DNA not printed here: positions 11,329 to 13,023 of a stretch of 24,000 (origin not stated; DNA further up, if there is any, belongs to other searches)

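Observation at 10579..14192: Minus-strand five-gene cluster: secreted aspartic protease, Lgt-like transferase, zinc-ribbon radical SAM, 64-aa TM protein, coiled-coil membrane protein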

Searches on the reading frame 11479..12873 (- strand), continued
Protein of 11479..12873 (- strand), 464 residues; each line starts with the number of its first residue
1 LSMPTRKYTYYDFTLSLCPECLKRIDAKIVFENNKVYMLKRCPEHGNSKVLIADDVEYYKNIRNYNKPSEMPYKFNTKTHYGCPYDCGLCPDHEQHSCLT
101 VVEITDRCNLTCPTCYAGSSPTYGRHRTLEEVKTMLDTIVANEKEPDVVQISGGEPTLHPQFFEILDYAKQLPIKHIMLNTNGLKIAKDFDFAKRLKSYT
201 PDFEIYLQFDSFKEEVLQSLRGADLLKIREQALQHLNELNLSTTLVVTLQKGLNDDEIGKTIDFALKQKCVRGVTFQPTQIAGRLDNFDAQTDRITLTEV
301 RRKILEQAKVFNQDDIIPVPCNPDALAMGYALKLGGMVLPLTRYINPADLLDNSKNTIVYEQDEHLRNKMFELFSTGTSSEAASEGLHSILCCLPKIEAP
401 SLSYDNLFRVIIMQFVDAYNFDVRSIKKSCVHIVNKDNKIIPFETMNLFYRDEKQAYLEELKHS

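Call 39: list_cluster_members(proteins=[P0123, P0255, P0121, P0122, P0130, P0131, P0134, P0140, P0149, P0238])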
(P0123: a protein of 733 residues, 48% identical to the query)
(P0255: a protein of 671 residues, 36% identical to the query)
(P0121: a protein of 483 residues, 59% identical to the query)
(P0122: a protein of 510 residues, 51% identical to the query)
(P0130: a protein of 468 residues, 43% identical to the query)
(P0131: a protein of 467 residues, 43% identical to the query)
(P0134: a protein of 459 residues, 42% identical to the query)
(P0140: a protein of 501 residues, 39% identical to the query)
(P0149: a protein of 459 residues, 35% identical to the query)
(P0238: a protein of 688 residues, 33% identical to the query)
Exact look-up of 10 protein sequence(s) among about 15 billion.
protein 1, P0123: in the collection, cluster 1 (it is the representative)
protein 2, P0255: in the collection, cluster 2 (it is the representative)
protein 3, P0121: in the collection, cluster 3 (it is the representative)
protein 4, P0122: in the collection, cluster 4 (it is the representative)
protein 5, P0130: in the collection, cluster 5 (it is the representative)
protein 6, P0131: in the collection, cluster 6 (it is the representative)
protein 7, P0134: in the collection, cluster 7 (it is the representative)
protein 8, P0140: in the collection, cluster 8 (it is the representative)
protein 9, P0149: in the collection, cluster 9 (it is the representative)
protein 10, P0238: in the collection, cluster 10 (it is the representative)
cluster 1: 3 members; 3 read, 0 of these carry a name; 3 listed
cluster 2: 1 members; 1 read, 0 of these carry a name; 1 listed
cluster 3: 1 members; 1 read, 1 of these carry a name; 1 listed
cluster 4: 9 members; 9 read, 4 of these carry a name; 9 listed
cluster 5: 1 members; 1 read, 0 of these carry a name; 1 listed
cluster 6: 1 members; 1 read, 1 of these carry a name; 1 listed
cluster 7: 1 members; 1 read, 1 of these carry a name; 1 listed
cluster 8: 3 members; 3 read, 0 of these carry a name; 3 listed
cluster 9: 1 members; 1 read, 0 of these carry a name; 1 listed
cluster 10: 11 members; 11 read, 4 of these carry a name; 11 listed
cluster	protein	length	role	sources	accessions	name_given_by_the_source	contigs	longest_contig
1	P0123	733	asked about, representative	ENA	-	-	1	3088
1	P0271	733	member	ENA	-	-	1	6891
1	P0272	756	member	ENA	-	-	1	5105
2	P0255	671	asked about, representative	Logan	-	-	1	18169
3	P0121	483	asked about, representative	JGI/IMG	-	7,8-dihydro-6-hydroxymethylpterin dimethyltransferase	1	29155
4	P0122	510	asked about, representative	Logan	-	-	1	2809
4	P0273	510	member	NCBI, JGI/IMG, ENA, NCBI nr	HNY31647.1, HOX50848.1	MAG TPA: radical SAM protein [Fibrobacteria bacterium] | radical SAM protein [Fibrobacteria bacterium]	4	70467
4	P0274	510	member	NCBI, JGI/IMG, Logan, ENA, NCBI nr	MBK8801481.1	MAG: radical SAM protein [Fibrobacteres bacterium] | uncharacterized radical SAM superfamily Fe-S cluster-containing enzyme | radical SAM protein [Fibrobacterota bacterium]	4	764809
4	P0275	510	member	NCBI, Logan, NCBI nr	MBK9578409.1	MAG: radical SAM protein [Fibrobacteres bacterium] | radical SAM protein [Fibrobacterota bacterium]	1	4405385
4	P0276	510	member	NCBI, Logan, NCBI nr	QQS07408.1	MAG: radical SAM protein [Fibrobacterota bacterium]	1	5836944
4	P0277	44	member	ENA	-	-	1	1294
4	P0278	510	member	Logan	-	-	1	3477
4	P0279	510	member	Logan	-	-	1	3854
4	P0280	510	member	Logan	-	-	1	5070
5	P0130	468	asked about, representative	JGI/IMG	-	-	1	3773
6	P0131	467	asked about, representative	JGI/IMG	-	uncharacterized radical SAM superfamily Fe-S cluster-containing enzyme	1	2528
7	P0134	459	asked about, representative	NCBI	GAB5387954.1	MAG: radical SAM protein [Alphaproteobacteria bacterium]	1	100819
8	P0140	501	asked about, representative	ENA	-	-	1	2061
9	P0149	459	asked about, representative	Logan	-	-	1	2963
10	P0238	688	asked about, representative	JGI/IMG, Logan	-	uncharacterized radical SAM superfamily Fe-S cluster-containing enzyme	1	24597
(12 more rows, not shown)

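Call 41: find_encoding_contigs(protein=P0275, flank=6000, max_places=3)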
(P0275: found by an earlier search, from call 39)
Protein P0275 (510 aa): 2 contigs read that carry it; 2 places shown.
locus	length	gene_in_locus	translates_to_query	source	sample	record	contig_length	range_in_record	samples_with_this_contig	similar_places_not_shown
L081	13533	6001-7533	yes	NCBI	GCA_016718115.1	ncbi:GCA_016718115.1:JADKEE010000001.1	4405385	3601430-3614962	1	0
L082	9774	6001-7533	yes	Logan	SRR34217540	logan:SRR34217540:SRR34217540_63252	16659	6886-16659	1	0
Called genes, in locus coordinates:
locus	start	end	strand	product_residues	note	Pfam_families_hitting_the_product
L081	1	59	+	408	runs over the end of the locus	PF00482:T2SSF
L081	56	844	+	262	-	PF07963:N_methyl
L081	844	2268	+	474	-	-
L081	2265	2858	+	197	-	-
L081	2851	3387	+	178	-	-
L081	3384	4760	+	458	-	PF00263:Secretin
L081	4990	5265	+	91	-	-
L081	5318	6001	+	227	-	PF01790:LGT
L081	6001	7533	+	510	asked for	PF23545:Zn_ribbon_HMPTM, PF04055:Radical_SAM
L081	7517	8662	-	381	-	PF00990:GGDEF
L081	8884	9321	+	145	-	PF00572:Ribosomal_L13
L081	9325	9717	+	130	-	PF00380:Ribosomal_S9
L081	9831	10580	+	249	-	PF00318:Ribosomal_S2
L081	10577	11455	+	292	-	PF25025:EF-Ts_N (weak), PF00889:EF_TS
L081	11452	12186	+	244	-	PF00696:AA_kinase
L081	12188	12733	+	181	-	PF01765:RRF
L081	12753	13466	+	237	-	PF01255:Prenyltransf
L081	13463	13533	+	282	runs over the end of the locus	PF01148:CTP_transf_1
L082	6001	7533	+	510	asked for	PF23545:Zn_ribbon_HMPTM, PF04055:Radical_SAM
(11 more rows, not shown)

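Call 42: find_encoding_contigs(protein=P0255, flank=8000, max_places=3)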
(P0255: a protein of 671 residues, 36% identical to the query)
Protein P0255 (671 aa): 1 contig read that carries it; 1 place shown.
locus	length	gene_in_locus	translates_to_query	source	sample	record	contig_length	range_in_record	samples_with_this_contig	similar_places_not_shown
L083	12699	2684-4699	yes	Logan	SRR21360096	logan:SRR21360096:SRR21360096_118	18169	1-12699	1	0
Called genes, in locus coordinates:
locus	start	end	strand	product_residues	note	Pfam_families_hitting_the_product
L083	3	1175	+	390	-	?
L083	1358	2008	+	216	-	-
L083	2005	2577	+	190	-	-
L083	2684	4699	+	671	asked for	PF01790:LGT, PF23545:Zn_ribbon_HMPTM, PF04055:Radical_SAM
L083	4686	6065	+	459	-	PF00581:Rhodanese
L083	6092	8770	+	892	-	PF14498:Glyco_hyd_65N_2, PF00754:F5_F8_type_C (weak), PF22633:F5_F8_type_C_2 (weak), PF14498:Glyco_hyd_65N_2, PF22124:Glyco_hydro_95_cat, PF21307:Glyco_hydro_95_C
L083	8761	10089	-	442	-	PF01408:GFO_IDH_MocA, PF19051:GFO_IDH_MocA_C2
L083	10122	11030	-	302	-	PF00892:EamA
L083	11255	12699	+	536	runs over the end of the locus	PF18614:RNase_II_C_S1 (faint), PF21710:Spt6_S1 (faint), PF00575:S1, PF23459:S1_RRP5 (weak), PF00575:S1, PF23459:S1_RRP5 (weak)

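Call 43: search_protein_families(library=ncbifam, proteins=[P0121, P0122, P0130, P0134, P0140, P0145, P0149, P0156, P0163, P0196], max_evalue=1e-40)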
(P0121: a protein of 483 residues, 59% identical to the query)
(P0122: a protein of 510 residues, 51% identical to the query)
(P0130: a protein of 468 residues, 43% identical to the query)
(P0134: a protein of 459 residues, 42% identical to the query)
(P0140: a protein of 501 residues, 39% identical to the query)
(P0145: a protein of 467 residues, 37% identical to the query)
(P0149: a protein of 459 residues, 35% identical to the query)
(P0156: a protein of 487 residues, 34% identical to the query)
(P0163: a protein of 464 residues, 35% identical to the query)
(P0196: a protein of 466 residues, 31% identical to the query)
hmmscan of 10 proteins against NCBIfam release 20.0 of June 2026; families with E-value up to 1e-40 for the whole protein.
P0121 (483 aa): 3 families
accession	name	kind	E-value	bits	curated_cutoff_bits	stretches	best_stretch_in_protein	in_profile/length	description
NF045646.2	rSAM_Se_TrsS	equivalog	3e-93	312.8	490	1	16-453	5-434/441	radical SAM (seleno)protein TrsS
NF045702.1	rSAM_GDGT_ether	equivalog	3.7e-79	266.6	450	1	16-334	4-323/486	tetraether lipid synthase Tes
NF045703.1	rSAM_Tes_intein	exception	1.2e-42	145.9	1700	0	133-322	629-816/1040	tetraether lipid synthase Tes, intein-containing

P0122 (510 aa): 2 families
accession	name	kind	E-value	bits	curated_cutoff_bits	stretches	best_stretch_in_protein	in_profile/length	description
NF045646.2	rSAM_Se_TrsS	equivalog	2.4e-93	313.1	490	1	13-324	2-310/441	radical SAM (seleno)protein TrsS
NF045702.1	rSAM_GDGT_ether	equivalog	4.3e-74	249.9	450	1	14-491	2-479/486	tetraether lipid synthase Tes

P0130 (468 aa): 3 families
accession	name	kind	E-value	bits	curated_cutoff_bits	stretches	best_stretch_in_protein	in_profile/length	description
NF045702.1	rSAM_GDGT_ether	equivalog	8.1e-108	361.1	450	1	14-320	2-314/486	tetraether lipid synthase Tes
NF045646.2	rSAM_Se_TrsS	equivalog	2e-106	356.2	490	1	14-441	3-430/441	radical SAM (seleno)protein TrsS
NF045703.1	rSAM_Tes_intein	exception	6e-66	223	1700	0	144-317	644-816/1040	tetraether lipid synthase Tes, intein-containing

P0134 (459 aa): 2 families
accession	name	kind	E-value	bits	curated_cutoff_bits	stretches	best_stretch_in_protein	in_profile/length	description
NF045646.2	rSAM_Se_TrsS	equivalog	2.5e-63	214.2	490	1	15-326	2-310/441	radical SAM (seleno)protein TrsS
NF045702.1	rSAM_GDGT_ether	equivalog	9.4e-53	179.5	450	1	16-327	2-313/486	tetraether lipid synthase Tes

P0140 (501 aa): 3 families
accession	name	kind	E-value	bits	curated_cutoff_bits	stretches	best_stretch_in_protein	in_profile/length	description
NF045646.2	rSAM_Se_TrsS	equivalog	2.5e-96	322.9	490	1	27-475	3-437/441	radical SAM (seleno)protein TrsS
NF045702.1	rSAM_GDGT_ether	equivalog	1.9e-86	290.7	450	1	27-336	2-314/486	tetraether lipid synthase Tes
NF045703.1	rSAM_Tes_intein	exception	1.3e-48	165.6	1700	0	153-333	638-816/1040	tetraether lipid synthase Tes, intein-containing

P0145 (467 aa): 3 families
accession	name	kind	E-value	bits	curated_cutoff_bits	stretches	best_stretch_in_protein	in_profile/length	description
NF045646.2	rSAM_Se_TrsS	equivalog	1.3e-106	356.9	490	1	22-460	2-431/441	radical SAM (seleno)protein TrsS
NF045702.1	rSAM_GDGT_ether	equivalog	3.9e-91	306.1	450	1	22-341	1-324/486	tetraether lipid synthase Tes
NF045703.1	rSAM_Tes_intein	exception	7.9e-48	163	1700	0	141-329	631-817/1040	tetraether lipid synthase Tes, intein-containing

P0149 (459 aa): 2 families
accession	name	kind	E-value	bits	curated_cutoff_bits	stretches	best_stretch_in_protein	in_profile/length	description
NF045646.2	rSAM_Se_TrsS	equivalog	3.4e-93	312.6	490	1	15-453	4-431/441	radical SAM (seleno)protein TrsS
NF045702.1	rSAM_GDGT_ether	equivalog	1.3e-73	248.3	450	1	15-323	3-313/486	tetraether lipid synthase Tes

P0156 (487 aa): 3 families
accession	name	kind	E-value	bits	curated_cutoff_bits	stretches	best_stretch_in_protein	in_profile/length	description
NF045646.2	rSAM_Se_TrsS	equivalog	6.6e-94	314.9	490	1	29-479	3-436/441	radical SAM (seleno)protein TrsS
NF045702.1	rSAM_GDGT_ether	equivalog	6e-91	305.5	450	1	29-338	2-313/486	tetraether lipid synthase Tes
NF045703.1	rSAM_Tes_intein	exception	2.1e-46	158.3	1700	0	160-475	645-980/1040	tetraether lipid synthase Tes, intein-containing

P0163 (464 aa): 3 families
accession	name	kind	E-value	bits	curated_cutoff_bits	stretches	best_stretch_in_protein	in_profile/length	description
NF045646.2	rSAM_Se_TrsS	equivalog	4.1e-96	322.2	490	1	15-461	3-431/441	radical SAM (seleno)protein TrsS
NF045702.1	rSAM_GDGT_ether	equivalog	4.2e-90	302.7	450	1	15-327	2-312/486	tetraether lipid synthase Tes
NF045703.1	rSAM_Tes_intein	exception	8.6e-47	159.5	1700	0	151-326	645-816/1040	tetraether lipid synthase Tes, intein-containing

P0196 (466 aa): 3 families
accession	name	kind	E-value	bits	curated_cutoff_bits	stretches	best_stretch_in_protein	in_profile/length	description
NF045646.2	rSAM_Se_TrsS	equivalog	1.2e-105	353.7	490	1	17-452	5-432/441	radical SAM (seleno)protein TrsS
NF045702.1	rSAM_GDGT_ether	equivalog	5.7e-104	348.4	450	1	17-325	4-312/486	tetraether lipid synthase Tes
NF045703.1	rSAM_Tes_intein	exception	6.2e-51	173.3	1700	0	129-324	623-816/1040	tetraether lipid synthase Tes, intein-containing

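Call 44: find_encoding_contigs(protein=P0121, flank=6000, max_places=2)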
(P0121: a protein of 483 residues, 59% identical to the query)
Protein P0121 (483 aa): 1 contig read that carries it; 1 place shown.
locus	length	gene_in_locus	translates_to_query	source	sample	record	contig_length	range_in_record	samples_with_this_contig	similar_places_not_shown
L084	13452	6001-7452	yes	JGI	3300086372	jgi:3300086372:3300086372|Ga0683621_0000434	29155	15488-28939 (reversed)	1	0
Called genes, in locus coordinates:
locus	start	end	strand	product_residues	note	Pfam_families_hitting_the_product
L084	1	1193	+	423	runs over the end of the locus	PF02812:ELFV_dehydrog_N, PF00208:ELFV_dehydrog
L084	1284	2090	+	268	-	PF00596:Aldolase_II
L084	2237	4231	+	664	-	-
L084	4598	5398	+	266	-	PF01790:LGT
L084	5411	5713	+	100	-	-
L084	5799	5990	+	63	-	-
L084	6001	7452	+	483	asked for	PF23545:Zn_ribbon_HMPTM, PF04055:Radical_SAM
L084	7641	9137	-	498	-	PF00749:tRNA-synt_1c, PF19269:Anticodon_2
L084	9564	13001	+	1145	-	PF13492:GAF_3, PF01590:GAF, PF13185:GAF_2, PF13492:GAF_3, PF01590:GAF, PF13185:GAF_2, PF00990:GGDEF, PF01966:HD, +2 more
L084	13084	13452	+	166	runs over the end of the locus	-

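Call 45: find_encoding_contigs(protein=P0134, flank=6000, max_places=2)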
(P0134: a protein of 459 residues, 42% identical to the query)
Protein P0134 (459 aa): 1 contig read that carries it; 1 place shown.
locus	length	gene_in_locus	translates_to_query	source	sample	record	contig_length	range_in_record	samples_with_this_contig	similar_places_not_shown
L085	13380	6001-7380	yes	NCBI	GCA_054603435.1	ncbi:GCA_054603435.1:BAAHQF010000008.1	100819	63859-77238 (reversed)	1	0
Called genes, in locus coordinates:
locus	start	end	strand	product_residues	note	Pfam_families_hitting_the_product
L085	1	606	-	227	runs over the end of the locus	PF01965:DJ-1_PfpI, PF17124:ThiJ_like (weak)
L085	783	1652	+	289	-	-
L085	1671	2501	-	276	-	PF04250:DUF429 (weak)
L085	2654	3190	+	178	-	PF02556:SecB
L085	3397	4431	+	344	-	PF02541:Ppx-GppA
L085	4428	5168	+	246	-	PF01728:FtsJ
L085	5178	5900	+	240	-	PF01746:tRNA_m1G_MT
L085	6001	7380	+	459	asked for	PF23545:Zn_ribbon_HMPTM, PF04055:Radical_SAM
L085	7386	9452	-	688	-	PF05345:He_PIG, PF00754:F5_F8_type_C (weak), PF05345:He_PIG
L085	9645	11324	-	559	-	PF18158:AidB_N, PF02770:Acyl-CoA_dh_M, PF00441:Acyl-CoA_dh_1, PF08028:Acyl-CoA_dh_2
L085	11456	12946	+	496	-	PF00171:Aldedh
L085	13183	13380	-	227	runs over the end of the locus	-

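Call 50: list_cluster_members(proteins=[P0135, P0136, P0138, P0142, P0143, P0145, P0147, P0153, P0156, P0163])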
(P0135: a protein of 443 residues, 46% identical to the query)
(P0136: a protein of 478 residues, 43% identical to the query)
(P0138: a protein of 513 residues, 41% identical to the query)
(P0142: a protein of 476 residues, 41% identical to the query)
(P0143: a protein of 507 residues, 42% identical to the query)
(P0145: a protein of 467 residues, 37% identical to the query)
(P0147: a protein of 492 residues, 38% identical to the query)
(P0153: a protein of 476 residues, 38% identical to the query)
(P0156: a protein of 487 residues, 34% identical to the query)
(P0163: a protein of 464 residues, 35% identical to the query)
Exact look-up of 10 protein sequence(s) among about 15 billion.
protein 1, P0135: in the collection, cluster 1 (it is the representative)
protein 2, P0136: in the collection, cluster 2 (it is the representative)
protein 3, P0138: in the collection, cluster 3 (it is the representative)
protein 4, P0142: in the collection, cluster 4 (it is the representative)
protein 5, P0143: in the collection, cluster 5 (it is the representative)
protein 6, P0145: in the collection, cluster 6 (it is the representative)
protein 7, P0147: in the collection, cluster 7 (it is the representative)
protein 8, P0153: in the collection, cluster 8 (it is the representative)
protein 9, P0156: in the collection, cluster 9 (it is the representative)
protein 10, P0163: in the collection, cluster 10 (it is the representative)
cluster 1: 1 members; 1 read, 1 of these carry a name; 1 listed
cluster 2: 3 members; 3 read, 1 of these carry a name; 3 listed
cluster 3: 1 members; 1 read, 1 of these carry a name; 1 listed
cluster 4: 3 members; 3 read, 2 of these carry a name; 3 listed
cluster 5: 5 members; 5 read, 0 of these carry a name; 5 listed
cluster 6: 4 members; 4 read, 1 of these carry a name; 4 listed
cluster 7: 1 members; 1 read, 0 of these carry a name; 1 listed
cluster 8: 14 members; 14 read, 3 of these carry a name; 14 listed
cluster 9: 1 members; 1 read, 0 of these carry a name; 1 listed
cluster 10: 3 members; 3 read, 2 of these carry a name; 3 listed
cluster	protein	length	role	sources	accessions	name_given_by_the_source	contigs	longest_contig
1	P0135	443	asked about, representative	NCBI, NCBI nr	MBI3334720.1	radical SAM protein [Candidatus Pacearchaeota archaeon]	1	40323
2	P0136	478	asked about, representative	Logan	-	-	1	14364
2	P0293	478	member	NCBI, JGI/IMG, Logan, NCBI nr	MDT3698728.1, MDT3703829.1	MAG: radical SAM protein [Thermincola sp.] | uncharacterized radical SAM superfamily Fe-S cluster-containing enzyme | radical SAM protein [Thermincola sp.]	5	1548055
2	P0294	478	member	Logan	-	-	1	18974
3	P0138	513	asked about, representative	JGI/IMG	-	hypothetical protein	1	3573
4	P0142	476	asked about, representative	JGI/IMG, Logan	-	uncharacterized radical SAM superfamily Fe-S cluster-containing enzyme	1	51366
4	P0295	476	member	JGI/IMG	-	uncharacterized radical SAM superfamily Fe-S cluster-containing enzyme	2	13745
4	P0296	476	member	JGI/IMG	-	-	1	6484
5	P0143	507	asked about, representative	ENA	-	-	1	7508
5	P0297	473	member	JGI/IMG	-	-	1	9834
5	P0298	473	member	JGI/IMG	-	-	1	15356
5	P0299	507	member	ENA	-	-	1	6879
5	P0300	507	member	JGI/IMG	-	-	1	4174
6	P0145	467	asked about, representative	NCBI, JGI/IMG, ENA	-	-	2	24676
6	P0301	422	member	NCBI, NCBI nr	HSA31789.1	MAG TPA: radical SAM protein [Candidatus Omnitrophota bacterium] | radical SAM protein [Candidatus Omnitrophota bacterium]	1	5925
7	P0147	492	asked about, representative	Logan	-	-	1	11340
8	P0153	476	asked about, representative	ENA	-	-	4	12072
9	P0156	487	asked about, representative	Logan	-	-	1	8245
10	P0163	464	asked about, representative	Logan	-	-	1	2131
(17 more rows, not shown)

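Call 51: find_encoding_contigs(protein=P0135, flank=4000, max_places=1)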
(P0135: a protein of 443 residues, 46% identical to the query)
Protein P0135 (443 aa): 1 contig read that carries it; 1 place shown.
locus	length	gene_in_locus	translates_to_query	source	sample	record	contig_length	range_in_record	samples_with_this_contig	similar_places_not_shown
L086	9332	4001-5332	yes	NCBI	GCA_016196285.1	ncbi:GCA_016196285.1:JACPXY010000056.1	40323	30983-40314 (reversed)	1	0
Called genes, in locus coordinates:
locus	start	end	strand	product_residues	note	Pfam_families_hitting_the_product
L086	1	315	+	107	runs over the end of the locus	PF00961:LAGLIDADG_1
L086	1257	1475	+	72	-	-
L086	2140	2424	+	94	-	-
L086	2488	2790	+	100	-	-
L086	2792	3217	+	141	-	-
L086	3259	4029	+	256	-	PF01790:LGT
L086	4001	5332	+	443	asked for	PF04055:Radical_SAM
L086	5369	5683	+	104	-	-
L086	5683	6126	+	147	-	-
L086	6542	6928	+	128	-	-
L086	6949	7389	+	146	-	-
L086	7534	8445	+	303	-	PF12146:Hydrolase_4 (weak)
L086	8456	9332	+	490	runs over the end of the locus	PF13091:PLDc_2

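Call 52: find_encoding_contigs(protein=P0293, flank=4000, max_places=1)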
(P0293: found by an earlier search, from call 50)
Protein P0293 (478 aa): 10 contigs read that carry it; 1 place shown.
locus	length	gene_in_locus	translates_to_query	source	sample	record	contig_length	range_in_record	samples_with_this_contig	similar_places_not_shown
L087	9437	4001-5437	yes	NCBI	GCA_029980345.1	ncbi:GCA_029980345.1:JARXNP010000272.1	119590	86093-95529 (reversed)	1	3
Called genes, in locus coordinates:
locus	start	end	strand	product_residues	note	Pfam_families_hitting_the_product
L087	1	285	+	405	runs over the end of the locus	PF03916:NrfD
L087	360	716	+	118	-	-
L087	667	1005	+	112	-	-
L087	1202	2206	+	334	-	PF03264:Cytochrom_NNT (faint), PF02085:Cytochrom_CIII (faint), PF14522:Cytochrome_C7 (faint), PF14537:Cytochrom_c3_2 (faint), PF09699:Paired_CXXCH_1 (faint), PF22113:Mtrc-MtrF_II-IV_dom (faint)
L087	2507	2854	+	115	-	PF09685:MamF_MmsF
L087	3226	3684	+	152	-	PF01381:HTH_3 (weak), PF12844:HTH_19 (faint)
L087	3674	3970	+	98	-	-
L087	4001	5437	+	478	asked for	PF23545:Zn_ribbon_HMPTM, PF04055:Radical_SAM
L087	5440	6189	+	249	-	PF01790:LGT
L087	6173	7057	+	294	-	PF03773:ArsP_1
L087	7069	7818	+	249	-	PF04143:Sulf_transp, PF04140:ICMT, PF04191:PEMT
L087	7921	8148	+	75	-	-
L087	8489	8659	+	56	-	-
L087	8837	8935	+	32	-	-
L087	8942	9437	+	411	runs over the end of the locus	PF01139:RtcB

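Call 53: find_encoding_contigs(protein=P0142, flank=4000, max_places=1)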
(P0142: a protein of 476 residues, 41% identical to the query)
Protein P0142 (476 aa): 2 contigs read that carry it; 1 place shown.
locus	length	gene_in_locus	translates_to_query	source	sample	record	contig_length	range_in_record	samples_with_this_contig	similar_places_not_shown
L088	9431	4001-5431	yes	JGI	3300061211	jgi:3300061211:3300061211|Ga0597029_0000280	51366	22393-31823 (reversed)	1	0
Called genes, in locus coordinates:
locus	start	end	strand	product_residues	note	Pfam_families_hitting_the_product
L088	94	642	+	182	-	PF13302:Acetyltransf_3, PF13420:Acetyltransf_4, PF00583:Acetyltransf_1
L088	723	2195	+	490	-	PF24923:ATP-grasp_IQCH, PF18105:PGM1_C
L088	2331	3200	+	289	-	PF00561:Abhydrolase_1, PF12146:Hydrolase_4 (weak), PF12697:Abhydrolase_6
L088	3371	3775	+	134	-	-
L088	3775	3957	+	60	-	-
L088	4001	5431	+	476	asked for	PF23545:Zn_ribbon_HMPTM, PF04055:Radical_SAM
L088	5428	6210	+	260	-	PF13489:Methyltransf_23, PF01209:Ubie_methyltran (faint), PF07021:MetW (weak), PF13847:Methyltransf_31, PF08241:Methyltransf_11, PF08242:Methyltransf_12, PF13649:Methyltransf_25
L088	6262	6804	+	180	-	PF00723:Glyco_hydro_15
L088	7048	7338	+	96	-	-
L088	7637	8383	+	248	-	PF13185:GAF_2, PF03861:ANTAR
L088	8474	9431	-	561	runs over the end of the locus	-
